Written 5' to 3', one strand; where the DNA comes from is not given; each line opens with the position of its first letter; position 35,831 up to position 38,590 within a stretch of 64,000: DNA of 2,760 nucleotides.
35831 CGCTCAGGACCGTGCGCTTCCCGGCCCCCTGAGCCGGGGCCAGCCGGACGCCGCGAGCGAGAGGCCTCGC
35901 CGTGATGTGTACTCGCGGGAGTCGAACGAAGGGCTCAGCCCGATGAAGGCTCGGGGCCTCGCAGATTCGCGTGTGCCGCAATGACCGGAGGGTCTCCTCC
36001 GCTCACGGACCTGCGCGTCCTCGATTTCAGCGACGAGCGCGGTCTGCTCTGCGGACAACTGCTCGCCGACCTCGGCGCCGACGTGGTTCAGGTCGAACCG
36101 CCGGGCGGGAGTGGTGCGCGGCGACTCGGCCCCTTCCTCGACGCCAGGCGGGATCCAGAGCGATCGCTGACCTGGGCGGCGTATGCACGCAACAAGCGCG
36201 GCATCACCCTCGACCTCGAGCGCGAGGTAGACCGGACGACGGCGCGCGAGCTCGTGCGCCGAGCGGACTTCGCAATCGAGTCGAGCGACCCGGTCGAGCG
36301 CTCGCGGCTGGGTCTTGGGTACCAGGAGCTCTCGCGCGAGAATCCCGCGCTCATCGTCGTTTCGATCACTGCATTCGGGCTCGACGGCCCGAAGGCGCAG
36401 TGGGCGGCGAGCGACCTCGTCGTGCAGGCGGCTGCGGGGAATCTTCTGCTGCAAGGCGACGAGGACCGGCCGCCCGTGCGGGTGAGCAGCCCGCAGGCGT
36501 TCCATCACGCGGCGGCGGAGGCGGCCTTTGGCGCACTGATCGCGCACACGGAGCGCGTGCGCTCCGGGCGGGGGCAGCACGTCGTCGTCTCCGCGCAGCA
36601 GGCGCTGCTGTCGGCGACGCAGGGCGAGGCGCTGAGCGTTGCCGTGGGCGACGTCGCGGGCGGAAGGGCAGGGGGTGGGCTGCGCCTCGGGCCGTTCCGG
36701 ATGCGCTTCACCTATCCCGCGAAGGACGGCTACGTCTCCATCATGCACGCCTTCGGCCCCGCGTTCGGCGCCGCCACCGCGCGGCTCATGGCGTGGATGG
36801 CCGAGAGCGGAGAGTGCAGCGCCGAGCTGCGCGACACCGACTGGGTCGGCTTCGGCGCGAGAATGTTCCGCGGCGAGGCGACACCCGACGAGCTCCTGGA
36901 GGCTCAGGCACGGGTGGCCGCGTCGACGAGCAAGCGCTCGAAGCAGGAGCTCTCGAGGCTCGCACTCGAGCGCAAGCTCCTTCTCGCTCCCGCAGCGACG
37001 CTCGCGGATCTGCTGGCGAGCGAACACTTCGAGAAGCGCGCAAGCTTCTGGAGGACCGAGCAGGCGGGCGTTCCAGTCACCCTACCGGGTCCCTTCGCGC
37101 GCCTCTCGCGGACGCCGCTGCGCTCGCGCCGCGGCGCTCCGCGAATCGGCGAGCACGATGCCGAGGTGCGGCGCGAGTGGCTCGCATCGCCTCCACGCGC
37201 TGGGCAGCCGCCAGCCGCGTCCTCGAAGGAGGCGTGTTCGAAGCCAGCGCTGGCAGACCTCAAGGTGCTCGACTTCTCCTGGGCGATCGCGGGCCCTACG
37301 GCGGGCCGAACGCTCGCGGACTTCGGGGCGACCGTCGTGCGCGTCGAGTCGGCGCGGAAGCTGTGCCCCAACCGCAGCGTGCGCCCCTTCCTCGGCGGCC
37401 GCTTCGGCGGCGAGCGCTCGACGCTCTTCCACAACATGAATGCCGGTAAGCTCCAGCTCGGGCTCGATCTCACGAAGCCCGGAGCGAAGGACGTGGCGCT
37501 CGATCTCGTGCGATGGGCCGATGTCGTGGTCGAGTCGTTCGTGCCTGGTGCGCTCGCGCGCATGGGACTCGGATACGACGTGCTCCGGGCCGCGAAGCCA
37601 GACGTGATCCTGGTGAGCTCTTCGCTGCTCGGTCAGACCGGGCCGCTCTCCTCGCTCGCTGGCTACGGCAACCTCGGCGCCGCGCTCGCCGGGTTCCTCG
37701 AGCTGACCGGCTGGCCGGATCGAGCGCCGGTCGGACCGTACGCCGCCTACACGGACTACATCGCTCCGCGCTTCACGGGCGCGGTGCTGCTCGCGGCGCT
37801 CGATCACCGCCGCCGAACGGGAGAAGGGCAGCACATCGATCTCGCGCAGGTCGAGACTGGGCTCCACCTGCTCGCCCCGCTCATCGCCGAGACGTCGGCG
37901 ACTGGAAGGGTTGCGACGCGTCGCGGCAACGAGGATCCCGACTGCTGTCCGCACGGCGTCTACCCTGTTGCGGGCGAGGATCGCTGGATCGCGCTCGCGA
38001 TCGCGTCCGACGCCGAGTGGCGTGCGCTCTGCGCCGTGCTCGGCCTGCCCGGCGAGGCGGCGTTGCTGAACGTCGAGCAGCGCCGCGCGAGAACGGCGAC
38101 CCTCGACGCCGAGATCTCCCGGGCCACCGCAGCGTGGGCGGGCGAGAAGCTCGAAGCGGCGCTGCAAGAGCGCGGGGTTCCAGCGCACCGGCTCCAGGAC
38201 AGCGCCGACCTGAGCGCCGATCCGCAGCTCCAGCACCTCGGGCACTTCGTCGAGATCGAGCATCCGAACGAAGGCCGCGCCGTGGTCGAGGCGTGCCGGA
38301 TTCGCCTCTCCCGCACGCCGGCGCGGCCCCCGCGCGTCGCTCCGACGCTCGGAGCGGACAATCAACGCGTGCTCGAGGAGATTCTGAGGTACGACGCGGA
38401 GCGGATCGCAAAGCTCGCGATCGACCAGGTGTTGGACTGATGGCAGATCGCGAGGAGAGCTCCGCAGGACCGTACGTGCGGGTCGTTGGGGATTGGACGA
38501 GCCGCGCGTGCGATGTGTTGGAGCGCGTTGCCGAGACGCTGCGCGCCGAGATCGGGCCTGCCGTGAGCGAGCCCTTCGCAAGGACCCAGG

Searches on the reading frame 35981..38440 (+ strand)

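Call 50: search_protein_families(library=pfam, proteins=[window:35981-38440:+], max_evalue=0.00001)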
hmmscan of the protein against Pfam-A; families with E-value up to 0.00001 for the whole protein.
window:35981-38440:+ (819 aa): 1 family
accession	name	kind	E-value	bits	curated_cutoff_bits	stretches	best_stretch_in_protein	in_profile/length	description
PF02515.22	CoA_transf_3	-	1.9e-172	573.9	23.3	2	424-794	1-366/366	CoA-transferase family III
